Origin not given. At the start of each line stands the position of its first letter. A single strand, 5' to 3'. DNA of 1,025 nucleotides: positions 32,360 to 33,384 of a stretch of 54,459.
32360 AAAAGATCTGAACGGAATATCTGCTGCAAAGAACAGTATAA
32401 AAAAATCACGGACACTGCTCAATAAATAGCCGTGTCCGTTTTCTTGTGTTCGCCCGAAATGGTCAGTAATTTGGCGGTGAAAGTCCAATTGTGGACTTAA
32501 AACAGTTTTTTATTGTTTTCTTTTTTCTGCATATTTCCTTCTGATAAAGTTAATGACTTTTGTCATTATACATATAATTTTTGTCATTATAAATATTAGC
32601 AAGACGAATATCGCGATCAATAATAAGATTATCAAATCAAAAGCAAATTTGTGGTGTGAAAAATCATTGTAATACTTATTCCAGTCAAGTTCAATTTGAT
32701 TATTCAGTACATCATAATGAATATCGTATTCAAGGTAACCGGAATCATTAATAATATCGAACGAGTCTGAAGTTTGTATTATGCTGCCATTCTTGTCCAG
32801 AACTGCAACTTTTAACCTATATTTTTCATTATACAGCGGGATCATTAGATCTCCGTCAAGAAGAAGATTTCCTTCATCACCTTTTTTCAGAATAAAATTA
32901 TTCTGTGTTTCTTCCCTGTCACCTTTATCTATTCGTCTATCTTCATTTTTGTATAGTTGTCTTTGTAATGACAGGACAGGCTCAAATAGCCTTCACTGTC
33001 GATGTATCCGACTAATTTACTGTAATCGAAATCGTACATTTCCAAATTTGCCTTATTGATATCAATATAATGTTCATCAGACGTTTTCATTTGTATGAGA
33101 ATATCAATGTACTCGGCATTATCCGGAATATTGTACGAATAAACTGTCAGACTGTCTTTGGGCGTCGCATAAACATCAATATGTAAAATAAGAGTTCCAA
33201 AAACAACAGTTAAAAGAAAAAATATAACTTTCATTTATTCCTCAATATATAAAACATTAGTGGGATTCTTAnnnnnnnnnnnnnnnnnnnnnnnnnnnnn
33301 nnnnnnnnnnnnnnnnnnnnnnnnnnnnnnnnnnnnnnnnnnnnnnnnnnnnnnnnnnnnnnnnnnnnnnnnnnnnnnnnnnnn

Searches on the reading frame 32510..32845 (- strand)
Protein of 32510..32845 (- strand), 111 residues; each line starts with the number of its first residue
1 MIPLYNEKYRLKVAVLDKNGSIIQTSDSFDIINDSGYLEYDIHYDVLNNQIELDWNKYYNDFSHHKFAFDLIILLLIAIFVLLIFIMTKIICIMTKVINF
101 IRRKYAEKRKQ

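Call 3: search_protein_families(library=pfam, proteins=[window:32510-32845:-], max_evalue=1)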
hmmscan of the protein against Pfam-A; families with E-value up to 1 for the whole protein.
window:32510-32845:- (111 aa): 2 families
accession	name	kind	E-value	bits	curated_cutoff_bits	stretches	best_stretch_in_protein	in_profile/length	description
PF21798.2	DUF6878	-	0.32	11.4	24.3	1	41-69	100-128/128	Family of unknown function (DUF6878)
PF17204.8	Sid-5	-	0.35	11.5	27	1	70-105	15-50/76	Sid-5 family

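Call 4: search_protein_families(library=ncbifam, proteins=[window:32510-32845:-], max_evalue=1)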
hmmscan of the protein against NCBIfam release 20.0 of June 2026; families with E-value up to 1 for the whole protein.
window:32510-32845:- (111 aa): 0 families

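Call 62: search_protein_families(library=padloc, proteins=[window:32510-32845:-], max_evalue=0.01)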
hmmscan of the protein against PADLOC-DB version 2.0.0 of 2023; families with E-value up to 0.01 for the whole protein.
window:32510-32845:- (111 aa): 0 families

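Call 63: search_protein_families(library=phrogs, proteins=[window:32510-32845:-], max_evalue=0.001)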
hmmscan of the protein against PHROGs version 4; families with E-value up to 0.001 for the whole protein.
window:32510-32845:- (111 aa): 0 families

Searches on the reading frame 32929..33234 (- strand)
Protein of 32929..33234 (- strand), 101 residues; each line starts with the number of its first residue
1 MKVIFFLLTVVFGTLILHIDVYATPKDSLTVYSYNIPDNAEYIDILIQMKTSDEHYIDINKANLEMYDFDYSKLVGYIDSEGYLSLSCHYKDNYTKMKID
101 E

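Call 3: search_protein_families(library=pfam, proteins=[window:32929-33234:-], max_evalue=1)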
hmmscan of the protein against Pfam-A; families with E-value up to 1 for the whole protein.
window:32929-33234:- (101 aa): 1 family
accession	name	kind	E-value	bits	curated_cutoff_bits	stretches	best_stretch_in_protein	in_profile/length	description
PF25347.1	PH_PKH3_C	-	0.02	15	27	1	45-85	70-102/166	PKH3 kinase C-terminal PH domain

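Call 4: search_protein_families(library=ncbifam, proteins=[window:32929-33234:-], max_evalue=1)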
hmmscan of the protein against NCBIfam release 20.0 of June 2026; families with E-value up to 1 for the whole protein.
window:32929-33234:- (101 aa): 0 families

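Call 62: search_protein_families(library=padloc, proteins=[window:32929-33234:-], max_evalue=0.01)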
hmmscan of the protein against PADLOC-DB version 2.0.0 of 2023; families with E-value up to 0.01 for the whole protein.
window:32929-33234:- (101 aa): 0 families

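Call 63: search_protein_families(library=phrogs, proteins=[window:32929-33234:-], max_evalue=0.001)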
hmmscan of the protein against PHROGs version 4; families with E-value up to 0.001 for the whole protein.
window:32929-33234:- (101 aa): 0 families
